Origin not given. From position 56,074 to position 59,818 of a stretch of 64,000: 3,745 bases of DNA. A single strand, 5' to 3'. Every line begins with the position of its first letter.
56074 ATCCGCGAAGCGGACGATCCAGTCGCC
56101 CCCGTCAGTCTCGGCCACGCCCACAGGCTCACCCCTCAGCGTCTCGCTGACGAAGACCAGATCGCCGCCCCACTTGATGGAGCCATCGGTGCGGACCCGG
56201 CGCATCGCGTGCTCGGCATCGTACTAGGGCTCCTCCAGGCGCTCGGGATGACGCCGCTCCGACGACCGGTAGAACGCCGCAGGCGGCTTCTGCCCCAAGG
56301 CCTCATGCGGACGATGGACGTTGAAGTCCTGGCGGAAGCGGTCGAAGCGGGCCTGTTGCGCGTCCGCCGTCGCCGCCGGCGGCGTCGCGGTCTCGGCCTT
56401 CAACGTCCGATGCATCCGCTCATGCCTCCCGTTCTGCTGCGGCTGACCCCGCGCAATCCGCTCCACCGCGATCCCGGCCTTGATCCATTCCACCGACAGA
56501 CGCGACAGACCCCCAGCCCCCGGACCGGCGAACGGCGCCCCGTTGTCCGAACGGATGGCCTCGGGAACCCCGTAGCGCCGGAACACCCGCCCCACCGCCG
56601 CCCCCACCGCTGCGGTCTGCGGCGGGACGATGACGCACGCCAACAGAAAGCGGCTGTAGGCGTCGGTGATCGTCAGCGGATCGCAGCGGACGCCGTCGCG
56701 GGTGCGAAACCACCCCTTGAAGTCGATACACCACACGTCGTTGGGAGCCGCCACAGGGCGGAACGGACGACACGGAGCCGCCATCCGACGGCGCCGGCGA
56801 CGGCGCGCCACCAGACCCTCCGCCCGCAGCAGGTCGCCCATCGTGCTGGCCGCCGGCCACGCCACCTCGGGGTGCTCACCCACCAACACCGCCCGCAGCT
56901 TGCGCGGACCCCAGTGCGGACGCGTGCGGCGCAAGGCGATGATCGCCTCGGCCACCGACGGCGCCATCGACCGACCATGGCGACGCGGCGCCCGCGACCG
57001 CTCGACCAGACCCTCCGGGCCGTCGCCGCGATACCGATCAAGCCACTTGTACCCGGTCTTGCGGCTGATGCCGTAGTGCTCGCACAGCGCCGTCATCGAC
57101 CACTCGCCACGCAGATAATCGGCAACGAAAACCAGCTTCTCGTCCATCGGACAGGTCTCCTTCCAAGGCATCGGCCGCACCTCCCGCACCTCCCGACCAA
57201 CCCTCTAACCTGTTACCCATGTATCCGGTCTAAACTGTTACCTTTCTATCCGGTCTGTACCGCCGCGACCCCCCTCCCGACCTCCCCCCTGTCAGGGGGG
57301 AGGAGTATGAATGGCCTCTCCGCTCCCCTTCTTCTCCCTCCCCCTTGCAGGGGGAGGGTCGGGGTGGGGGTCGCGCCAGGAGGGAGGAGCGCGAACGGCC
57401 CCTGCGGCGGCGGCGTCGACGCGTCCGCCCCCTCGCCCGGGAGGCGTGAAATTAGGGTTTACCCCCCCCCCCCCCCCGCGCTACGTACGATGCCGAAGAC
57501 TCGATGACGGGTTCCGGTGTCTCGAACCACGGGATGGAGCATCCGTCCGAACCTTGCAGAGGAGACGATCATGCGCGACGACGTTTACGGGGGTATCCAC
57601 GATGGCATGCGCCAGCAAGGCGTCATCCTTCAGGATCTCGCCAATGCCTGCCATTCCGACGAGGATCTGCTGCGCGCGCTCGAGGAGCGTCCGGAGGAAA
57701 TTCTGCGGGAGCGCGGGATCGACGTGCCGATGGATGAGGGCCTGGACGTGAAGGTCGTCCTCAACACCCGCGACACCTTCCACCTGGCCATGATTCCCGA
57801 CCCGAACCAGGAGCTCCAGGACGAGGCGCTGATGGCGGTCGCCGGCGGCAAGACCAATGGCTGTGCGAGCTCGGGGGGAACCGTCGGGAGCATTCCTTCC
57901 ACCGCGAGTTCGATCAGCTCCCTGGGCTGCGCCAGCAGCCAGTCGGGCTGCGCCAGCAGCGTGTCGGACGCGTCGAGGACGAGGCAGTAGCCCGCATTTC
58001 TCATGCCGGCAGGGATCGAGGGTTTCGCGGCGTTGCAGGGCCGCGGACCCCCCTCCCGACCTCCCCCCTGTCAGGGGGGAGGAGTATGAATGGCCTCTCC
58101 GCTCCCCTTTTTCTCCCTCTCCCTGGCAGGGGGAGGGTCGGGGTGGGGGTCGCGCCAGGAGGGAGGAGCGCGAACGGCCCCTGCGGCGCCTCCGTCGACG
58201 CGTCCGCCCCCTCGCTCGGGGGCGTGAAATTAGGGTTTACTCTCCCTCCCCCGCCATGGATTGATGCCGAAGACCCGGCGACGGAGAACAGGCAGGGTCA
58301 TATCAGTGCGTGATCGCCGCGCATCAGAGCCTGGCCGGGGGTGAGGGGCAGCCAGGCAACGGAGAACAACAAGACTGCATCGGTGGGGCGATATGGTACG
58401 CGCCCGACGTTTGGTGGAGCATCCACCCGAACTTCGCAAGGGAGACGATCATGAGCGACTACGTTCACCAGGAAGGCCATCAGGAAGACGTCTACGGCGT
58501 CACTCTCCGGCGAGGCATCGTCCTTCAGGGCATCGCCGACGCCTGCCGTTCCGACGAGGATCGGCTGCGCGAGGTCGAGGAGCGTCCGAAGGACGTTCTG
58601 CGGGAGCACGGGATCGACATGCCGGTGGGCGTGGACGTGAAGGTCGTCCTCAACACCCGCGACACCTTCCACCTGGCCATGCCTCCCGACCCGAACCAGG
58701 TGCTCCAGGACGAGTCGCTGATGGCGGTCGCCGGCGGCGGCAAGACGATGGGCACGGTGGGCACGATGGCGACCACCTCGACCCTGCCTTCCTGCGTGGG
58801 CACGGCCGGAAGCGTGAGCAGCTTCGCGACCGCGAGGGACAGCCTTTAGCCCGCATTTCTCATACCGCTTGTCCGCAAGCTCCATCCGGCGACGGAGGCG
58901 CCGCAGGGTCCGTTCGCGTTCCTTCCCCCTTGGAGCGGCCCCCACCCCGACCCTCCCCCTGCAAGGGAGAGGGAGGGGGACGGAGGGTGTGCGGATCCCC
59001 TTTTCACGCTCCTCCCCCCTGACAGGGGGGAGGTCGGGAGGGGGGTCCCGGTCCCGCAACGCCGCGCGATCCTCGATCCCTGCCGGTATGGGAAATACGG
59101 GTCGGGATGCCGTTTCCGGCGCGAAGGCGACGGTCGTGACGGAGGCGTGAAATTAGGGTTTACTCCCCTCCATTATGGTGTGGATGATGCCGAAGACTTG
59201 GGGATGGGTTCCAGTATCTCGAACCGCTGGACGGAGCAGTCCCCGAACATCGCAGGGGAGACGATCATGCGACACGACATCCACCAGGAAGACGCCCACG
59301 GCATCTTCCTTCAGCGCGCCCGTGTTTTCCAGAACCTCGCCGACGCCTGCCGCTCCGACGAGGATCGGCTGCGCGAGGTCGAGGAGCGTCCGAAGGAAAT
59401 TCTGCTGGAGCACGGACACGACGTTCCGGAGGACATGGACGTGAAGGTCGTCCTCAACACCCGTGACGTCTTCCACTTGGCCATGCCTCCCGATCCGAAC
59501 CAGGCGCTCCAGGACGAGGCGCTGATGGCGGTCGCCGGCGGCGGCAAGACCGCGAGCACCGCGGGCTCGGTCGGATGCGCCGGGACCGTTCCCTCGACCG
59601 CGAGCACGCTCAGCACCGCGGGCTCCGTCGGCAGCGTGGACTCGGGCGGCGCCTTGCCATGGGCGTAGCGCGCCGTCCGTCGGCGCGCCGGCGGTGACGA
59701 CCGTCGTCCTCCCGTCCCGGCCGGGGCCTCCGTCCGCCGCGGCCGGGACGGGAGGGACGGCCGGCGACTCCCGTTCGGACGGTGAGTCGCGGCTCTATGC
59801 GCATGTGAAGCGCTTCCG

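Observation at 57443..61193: Candidate novel RiPP locus: three paralogous NHLP-leader precursors plus an atypical radical-SAM protein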

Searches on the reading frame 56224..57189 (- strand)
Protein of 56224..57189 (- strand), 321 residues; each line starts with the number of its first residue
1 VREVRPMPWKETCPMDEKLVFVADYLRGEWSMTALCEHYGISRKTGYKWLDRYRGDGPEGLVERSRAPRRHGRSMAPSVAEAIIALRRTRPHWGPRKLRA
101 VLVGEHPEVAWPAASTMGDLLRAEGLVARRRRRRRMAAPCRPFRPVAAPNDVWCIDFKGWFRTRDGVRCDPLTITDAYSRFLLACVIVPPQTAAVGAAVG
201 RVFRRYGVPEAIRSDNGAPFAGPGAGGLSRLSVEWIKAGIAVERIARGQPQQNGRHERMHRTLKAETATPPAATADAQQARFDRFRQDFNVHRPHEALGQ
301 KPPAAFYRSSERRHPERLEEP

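Call 3: search_protein_families(library=ncbifam, proteins=[window:56224-57189:-], max_evalue=0.01)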
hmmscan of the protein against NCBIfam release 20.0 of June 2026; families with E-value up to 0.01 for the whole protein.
window:56224-57189:- (321 aa): 5 families
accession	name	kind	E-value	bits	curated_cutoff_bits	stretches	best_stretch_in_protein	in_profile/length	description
NF033577.2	transpos_IS481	equivalog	1.2e-64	218.6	224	1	18-306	2-283/284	IS481 family transposase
NF033516.0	transpos_IS3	equivalog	2e-32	112.9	160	1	17-306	89-368/369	IS3 family transposase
NF033594.2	transpos_ISNCY_2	equivalog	7.6e-11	41.8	250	1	25-263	6-246/368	ISNCY family transposase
NF033545.0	transpos_IS630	equivalog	1.9e-10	40.7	100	1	26-136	9-120/299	IS630 family transposase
NF033546.1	transpos_IS21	equivalog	2.2e-07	30.7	160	1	26-312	5-286/294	IS21 family transposase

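Call 4: search_protein_families(library=pfam, proteins=[window:56224-57189:-], max_evalue=0.01)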
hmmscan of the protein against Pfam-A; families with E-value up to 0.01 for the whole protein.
window:56224-57189:- (321 aa): 7 families
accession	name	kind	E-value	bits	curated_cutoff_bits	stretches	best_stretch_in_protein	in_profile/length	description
PF13683.12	rve_3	-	5.7e-16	58.5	26.5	1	239-303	2-67/67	Integrase core domain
PF13565.12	HTH_32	-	3.3e-14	53.6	33.7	1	45-119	1-71/73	Homeodomain-like domain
PF13518.12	HTH_28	-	3e-13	50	25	1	17-69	1-52/52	Helix-turn-helix domain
PF13011.12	LZ_Tnp_IS481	-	5.8e-11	43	22.2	1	21-88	17-84/85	leucine-zipper of insertion element IS481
PF00665.32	rve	-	1.1e-09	38.9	32.6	1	148-221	3-79/102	Integrase core domain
PF13384.12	HTH_23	-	3.3e-09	36.7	24.6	1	17-61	6-49/50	Homeodomain-like domain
PF13551.12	HTH_29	-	4.7e-07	30.2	28.1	1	24-71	7-53/64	Winged helix-turn helix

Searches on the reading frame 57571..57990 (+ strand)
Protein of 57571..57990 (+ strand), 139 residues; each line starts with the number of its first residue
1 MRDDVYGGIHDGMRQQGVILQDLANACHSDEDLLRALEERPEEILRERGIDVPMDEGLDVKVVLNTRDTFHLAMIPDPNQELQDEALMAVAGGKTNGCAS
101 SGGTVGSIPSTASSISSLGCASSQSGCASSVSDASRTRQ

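Call 3: search_protein_families(library=ncbifam, proteins=[window:57571-57990:+], max_evalue=0.01)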
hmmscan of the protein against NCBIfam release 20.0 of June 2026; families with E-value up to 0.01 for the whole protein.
window:57571-57990:+ (139 aa): 2 families
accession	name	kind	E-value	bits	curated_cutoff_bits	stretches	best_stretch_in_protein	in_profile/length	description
TIGR03793.1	leader_NHLP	domain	2.5e-11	43.2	50.9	1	20-93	6-77/77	NHLP leader peptide family RiPP precursor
NF033482.1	RiPP_thiocil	subfamily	0.00028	21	25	1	83-124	6-47/48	thiocillin family RiPP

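Call 4: search_protein_families(library=pfam, proteins=[window:57571-57990:+], max_evalue=0.01)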
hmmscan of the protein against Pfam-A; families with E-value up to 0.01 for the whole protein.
window:57571-57990:+ (139 aa): 0 families

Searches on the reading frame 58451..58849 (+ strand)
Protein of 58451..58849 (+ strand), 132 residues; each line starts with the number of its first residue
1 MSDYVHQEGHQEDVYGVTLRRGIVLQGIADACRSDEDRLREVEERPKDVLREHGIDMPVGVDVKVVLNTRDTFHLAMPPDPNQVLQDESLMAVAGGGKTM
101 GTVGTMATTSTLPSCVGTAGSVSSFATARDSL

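Call 3: search_protein_families(library=ncbifam, proteins=[window:58451-58849:+], max_evalue=0.01)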
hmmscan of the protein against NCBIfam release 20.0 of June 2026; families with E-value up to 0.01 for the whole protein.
window:58451-58849:+ (132 aa): 6 families
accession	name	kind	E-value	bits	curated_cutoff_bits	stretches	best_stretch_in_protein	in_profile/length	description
TIGR03793.1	leader_NHLP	domain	4.9e-13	48.7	50.9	1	26-96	7-77/77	NHLP leader peptide family RiPP precursor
NF033629.0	RiPP_CPAC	subfamily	0.00012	22.2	60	1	88-123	18-52/52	RiPP peptide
NF033482.1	RiPP_thiocil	subfamily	0.00046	20.4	25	1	87-125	7-47/48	thiocillin family RiPP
NF042427.1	lasso_burhizin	subfamily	0.0044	16.9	45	1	84-105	13-34/44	burhizin family lasso peptide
TIGR04351.1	TOMM_nitrile_2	subfamily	0.0062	16.1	65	0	44-62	21-39/48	TIGR04351 family putative TOMM peptide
TIGR01323.1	nitrile_alph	equivalog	0.0072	15.9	249.85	1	36-94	116-175/189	nitrile hydratase subunit alpha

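Call 4: search_protein_families(library=pfam, proteins=[window:58451-58849:+], max_evalue=0.01)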
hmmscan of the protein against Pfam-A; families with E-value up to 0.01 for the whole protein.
window:58451-58849:+ (132 aa): 1 family
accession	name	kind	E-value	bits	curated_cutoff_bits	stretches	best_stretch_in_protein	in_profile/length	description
PF02979.21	NHase_alpha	-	0.00033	20.6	27.2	1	35-98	115-179/184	Nitrile hydratase, alpha chain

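Call 27: find_encoding_contigs(protein=window:58451-58849:+, flank=10000, max_places=3)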
Protein window:58451-58849:+ (132 aa): no gene with exactly this product is on record in the collection.

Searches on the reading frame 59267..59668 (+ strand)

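Call 3: search_protein_families(library=ncbifam, proteins=[window:59267-59668:+], max_evalue=0.01)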
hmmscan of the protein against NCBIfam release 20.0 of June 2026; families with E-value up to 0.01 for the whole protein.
window:59267-59668:+ (133 aa): 3 families
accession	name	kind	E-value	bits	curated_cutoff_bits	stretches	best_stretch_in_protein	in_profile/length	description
TIGR03793.1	leader_NHLP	domain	1.6e-14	53.5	50.9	1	17-92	2-77/77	NHLP leader peptide family RiPP precursor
NF033482.1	RiPP_thiocil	subfamily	1.1e-05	25.6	25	1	82-122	6-48/48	thiocillin family RiPP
TIGR01323.1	nitrile_alph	equivalog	0.0013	18.3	249.85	1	32-88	116-173/189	nitrile hydratase subunit alpha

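Call 4: search_protein_families(library=pfam, proteins=[window:59267-59668:+], max_evalue=0.01)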
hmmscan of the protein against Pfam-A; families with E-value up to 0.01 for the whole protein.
window:59267-59668:+ (133 aa): 1 family
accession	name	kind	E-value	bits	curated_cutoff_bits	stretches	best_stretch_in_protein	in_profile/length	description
PF02979.21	NHase_alpha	-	0.00018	21.4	27.2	1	32-88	116-173/184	Nitrile hydratase, alpha chain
